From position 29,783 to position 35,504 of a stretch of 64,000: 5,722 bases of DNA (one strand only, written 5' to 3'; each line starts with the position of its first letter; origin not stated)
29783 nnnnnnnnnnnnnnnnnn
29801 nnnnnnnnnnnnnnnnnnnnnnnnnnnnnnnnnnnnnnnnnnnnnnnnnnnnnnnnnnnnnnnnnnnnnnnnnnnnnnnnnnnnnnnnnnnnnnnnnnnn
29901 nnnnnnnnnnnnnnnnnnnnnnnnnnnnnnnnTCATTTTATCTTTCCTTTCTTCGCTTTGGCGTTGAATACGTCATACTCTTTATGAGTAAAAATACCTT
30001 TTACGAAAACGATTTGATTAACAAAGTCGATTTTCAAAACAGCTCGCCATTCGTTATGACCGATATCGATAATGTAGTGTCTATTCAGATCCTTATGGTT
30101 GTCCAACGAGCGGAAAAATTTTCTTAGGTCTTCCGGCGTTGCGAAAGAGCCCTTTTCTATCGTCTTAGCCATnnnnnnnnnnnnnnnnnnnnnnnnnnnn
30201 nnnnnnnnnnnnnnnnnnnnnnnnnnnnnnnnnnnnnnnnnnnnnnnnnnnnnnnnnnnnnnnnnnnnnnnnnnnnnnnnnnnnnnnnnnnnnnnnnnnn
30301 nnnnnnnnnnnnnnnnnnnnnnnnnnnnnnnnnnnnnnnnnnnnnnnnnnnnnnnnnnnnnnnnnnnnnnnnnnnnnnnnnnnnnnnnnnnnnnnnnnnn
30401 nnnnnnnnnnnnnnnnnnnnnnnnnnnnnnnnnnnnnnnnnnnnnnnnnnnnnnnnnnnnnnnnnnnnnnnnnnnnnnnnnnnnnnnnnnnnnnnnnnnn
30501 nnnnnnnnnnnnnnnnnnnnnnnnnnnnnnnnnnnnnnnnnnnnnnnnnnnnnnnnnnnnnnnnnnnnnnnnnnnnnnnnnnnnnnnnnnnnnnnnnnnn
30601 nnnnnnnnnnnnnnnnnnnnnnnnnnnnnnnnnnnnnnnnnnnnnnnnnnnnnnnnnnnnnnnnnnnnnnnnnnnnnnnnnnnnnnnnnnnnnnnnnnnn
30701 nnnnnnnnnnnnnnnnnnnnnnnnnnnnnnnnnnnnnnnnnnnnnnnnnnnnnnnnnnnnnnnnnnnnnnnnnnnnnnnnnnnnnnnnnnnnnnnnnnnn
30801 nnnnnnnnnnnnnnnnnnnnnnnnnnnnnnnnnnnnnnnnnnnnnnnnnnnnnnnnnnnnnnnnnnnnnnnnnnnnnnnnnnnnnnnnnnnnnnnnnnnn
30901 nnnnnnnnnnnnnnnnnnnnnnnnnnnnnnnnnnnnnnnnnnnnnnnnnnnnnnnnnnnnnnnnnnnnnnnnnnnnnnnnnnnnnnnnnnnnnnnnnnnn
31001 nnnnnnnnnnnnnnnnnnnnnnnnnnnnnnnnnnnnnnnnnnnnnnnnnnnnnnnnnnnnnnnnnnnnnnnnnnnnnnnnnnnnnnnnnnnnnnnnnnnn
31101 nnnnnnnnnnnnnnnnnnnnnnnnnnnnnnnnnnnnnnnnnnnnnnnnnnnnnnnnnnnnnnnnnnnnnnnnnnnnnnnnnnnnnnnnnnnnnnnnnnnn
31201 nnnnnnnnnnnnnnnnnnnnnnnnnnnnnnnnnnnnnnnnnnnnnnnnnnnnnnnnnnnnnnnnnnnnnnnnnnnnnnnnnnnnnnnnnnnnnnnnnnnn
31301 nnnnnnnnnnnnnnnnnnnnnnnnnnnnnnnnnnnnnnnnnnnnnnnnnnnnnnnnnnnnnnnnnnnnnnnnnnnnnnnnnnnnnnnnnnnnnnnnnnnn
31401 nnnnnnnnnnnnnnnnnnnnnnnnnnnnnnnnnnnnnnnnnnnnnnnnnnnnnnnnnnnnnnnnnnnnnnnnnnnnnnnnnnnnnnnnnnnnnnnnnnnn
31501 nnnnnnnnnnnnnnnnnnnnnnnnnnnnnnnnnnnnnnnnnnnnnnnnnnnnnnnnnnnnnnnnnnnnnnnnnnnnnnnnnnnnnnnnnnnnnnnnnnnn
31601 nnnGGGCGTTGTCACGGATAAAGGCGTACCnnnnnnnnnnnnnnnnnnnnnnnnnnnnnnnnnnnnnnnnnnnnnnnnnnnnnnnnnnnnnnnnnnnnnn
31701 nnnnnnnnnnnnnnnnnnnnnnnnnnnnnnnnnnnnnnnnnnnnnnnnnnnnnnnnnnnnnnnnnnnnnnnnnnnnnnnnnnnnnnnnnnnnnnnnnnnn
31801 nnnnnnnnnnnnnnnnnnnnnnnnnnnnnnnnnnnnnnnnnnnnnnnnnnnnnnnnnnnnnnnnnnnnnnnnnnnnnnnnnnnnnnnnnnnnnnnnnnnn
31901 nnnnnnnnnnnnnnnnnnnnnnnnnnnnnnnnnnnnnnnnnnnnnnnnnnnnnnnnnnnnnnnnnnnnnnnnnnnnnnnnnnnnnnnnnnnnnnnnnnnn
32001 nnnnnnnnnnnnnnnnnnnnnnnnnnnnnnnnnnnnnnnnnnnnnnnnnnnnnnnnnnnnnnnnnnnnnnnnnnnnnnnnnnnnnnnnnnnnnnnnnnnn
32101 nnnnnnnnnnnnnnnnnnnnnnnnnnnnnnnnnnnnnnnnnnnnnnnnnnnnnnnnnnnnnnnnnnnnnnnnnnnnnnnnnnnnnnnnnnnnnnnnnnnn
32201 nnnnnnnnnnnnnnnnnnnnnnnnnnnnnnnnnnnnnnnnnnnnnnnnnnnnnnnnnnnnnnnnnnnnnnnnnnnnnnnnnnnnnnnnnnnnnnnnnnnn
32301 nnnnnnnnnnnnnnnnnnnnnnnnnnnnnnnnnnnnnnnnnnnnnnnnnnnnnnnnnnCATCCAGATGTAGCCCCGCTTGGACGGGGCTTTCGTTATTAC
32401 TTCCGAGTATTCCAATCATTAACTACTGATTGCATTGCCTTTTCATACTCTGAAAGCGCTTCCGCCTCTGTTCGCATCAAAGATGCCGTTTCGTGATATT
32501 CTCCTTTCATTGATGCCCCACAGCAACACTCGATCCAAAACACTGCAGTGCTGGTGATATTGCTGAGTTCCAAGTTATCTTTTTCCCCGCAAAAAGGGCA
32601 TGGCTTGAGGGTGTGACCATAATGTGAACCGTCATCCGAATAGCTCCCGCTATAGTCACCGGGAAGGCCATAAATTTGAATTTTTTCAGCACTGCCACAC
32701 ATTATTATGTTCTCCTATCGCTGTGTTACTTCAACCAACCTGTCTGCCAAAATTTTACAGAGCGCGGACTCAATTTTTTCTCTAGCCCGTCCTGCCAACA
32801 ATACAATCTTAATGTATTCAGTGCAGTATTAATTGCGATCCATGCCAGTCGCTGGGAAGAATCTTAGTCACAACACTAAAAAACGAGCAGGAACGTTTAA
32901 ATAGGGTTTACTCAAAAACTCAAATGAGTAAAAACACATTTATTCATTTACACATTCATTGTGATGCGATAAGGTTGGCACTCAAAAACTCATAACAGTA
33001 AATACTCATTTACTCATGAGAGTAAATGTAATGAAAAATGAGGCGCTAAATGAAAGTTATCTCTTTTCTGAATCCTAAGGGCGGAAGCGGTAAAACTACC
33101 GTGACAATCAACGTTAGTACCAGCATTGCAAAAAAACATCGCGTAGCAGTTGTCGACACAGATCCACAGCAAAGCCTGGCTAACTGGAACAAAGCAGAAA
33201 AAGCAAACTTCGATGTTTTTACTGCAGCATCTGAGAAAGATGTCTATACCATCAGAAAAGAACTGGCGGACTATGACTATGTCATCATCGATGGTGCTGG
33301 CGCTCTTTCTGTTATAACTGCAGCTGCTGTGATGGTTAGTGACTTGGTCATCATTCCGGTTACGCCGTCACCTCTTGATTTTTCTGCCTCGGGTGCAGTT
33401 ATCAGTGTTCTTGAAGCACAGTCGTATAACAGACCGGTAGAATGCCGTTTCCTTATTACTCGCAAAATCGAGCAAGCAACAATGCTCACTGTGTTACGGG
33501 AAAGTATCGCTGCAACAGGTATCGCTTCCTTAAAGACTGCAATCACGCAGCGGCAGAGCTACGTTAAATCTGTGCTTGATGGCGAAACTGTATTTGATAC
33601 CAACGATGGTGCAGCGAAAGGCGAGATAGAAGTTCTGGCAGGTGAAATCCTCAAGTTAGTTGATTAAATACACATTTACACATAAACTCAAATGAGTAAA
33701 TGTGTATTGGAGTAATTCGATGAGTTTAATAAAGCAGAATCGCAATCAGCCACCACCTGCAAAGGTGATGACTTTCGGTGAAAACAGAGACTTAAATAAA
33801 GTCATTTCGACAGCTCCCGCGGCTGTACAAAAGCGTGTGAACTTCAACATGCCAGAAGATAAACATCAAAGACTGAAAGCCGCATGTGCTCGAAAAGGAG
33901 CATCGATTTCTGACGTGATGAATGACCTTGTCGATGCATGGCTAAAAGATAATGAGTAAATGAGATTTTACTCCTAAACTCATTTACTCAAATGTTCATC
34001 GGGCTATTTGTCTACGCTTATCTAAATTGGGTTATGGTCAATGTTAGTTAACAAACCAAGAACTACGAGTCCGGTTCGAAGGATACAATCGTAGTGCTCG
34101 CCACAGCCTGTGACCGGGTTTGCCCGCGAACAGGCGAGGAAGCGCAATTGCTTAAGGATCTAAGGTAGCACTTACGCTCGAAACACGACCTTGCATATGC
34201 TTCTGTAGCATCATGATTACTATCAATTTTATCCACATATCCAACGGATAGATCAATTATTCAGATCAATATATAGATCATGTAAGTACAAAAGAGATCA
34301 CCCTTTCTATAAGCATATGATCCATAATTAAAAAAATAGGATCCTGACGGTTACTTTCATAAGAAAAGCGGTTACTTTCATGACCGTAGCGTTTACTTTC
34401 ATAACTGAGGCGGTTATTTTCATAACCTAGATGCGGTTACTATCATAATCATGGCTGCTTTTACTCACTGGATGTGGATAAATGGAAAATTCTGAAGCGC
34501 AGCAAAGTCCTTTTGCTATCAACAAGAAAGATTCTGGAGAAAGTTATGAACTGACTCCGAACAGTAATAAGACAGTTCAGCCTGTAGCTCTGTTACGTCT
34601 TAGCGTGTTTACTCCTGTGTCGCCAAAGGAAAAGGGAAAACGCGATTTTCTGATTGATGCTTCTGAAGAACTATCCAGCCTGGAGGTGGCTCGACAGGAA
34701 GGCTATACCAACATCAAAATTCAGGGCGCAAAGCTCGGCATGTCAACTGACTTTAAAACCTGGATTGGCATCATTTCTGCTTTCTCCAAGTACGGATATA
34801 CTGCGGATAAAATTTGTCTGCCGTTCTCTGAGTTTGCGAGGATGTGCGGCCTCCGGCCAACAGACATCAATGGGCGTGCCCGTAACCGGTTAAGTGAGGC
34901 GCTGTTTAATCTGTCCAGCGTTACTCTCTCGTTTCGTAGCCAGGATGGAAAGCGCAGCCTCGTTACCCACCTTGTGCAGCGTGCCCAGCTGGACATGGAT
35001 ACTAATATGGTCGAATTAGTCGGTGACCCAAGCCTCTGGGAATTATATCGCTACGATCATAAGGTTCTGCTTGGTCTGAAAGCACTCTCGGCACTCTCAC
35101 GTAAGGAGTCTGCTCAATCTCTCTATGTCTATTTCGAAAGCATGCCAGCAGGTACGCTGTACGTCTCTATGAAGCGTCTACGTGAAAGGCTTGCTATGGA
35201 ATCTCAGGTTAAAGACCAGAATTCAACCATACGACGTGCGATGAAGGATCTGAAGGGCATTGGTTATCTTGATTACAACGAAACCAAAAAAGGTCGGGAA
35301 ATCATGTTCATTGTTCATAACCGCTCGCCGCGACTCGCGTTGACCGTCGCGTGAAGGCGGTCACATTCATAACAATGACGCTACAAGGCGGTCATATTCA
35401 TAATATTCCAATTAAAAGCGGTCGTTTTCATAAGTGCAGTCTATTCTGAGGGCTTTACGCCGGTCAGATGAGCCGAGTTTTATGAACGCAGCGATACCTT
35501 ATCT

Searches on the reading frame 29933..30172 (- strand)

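Call 27: search_protein_families(library=pfam, proteins=[window:29933-30172:-], max_evalue=0.01)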
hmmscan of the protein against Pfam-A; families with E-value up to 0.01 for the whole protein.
window:29933-30172:- (79 aa): 1 family
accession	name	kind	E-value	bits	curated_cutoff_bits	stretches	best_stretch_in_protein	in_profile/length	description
PF09907.15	HigB_toxin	-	2.5e-17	63.3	27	1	3-67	10-72/74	HigB_toxin, RelE-like toxic component of a toxin-antitoxin system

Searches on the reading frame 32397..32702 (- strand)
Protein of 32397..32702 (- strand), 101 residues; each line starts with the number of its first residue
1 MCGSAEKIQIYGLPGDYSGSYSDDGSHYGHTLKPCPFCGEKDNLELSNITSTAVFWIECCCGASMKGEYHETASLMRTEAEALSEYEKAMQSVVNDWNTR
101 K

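Call 27: search_protein_families(library=pfam, proteins=[window:32397-32702:-], max_evalue=0.01)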
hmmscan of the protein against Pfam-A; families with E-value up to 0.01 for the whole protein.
window:32397-32702:- (101 aa): 1 family
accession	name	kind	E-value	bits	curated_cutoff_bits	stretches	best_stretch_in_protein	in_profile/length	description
PF14354.12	Lar_restr_allev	-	1.1e-10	42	28.6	1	31-101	2-58/58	Restriction alleviation protein Lar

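Call 47: search_protein_families(library=phrogs, proteins=[window:32397-32702:-], max_evalue=0.00001)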
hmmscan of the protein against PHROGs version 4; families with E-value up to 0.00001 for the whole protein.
window:32397-32702:- (101 aa): 1 family
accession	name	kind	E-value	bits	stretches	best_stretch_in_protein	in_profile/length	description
phrog_599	-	moron, auxiliary metabolic gene and host takeover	1e-07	33.4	1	31-101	73-127/262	Lar-like restriction alleviation protein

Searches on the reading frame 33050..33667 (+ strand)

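Call 11: search_protein_families(library=ncbifam, proteins=[window:33050-33667:+], max_evalue=0.001)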
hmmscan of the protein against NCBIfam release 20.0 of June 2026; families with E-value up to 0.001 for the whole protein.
window:33050-33667:+ (205 aa): 12 families
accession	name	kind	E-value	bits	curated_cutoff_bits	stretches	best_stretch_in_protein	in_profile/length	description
NF041546.1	ParA_partition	equivalog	2.4e-52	177.4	180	1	3-198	1-202/203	ParA family partition ATPase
TIGR03453.1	partition_RepA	equivalog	2.4e-13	49.7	348.45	2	2-46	105-150/387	plasmid partitioning protein RepA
NF010423.0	PRK13849.1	equivalog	2.1e-12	46.9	313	1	1-114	1-123/231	conjugal transfer ATPase VirC1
TIGR01968.1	minD_bact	equivalog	2.7e-11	43.3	212.9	2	63-185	99-221/261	septum site-determining protein MinD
TIGR03371.1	cellulose_yhjQ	equivalog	6.2e-09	35.7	157.85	1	1-43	1-44/246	cellulose biosynthesis protein BcsQ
NF047398.1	AAA_KGGVGR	domain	4.5e-08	33.6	90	1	1-38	2-40/190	KGGVGR-motif variant AAA ATPase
NF010443.0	PRK13869.1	subfamily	2.5e-07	29.8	446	1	2-45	122-166/405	plasmid-partitioning protein RepA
TIGR01969.1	minD_arch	subfamily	8.9e-07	28.3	201.75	1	3-38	2-38/251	cell division ATPase MinD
TIGR04291.1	arsen_driv_ArsA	equivalog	3.4e-05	22.8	650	1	6-71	324-390/565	arsenical pump-driving ATPase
TIGR00345.1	GET3_arsA_TRC40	subfamily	7.4e-05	22.4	135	1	6-45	1-41/299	TRC40/GET3/ArsA family transport-energizing ATPase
NF010259.0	PRK13705.1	equivalog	0.00056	19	725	0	70-114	230-274/388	plasmid-partitioning protein SopA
TIGR00959.1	ffh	equivalog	0.00094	18.1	473.2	0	12-88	109-196/428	signal recognition particle protein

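Call 12: search_protein_families(library=pfam, proteins=[window:33050-33667:+], max_evalue=0.001)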
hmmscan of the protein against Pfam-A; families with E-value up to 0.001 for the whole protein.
window:33050-33667:+ (205 aa): 6 families
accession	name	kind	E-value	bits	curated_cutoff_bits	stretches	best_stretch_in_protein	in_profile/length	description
PF13614.12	AAA_31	-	5.2e-20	72.6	27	2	1-53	1-54/177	AAA domain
PF01656.29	CbiA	-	1.4e-14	54.6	25.4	1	4-181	1-125/125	CobQ/CobB/MinD/ParA nucleotide binding domain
PF07015.17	VirC1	-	1.4e-11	44.6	24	1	1-115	1-124/231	VirC1 protein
PF09140.17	MipZ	-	4.5e-10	39.7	20.7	1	3-43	2-44/262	ATPase MipZ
PF02374.21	ArsA_ATPase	-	4e-05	23.4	24.3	1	6-45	5-45/305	Anion-transporting ATPase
PF10609.15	ParA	-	0.00058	19.8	27.1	1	2-38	4-41/246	NUBPL iron-transfer P-loop NTPase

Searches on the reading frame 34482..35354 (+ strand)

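Call 11: search_protein_families(library=ncbifam, proteins=[window:34482-35354:+], max_evalue=0.001)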
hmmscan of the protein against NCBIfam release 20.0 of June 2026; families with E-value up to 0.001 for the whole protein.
window:34482-35354:+ (290 aa): 0 families

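Call 12: search_protein_families(library=pfam, proteins=[window:34482-35354:+], max_evalue=0.001)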
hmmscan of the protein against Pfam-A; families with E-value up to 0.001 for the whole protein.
window:34482-35354:+ (290 aa): 1 family
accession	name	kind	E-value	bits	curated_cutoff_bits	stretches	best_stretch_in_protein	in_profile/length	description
PF01051.27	Rep3_N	-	2.1e-07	31.9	22.4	1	109-216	38-138/141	Initiator Replication protein, WH1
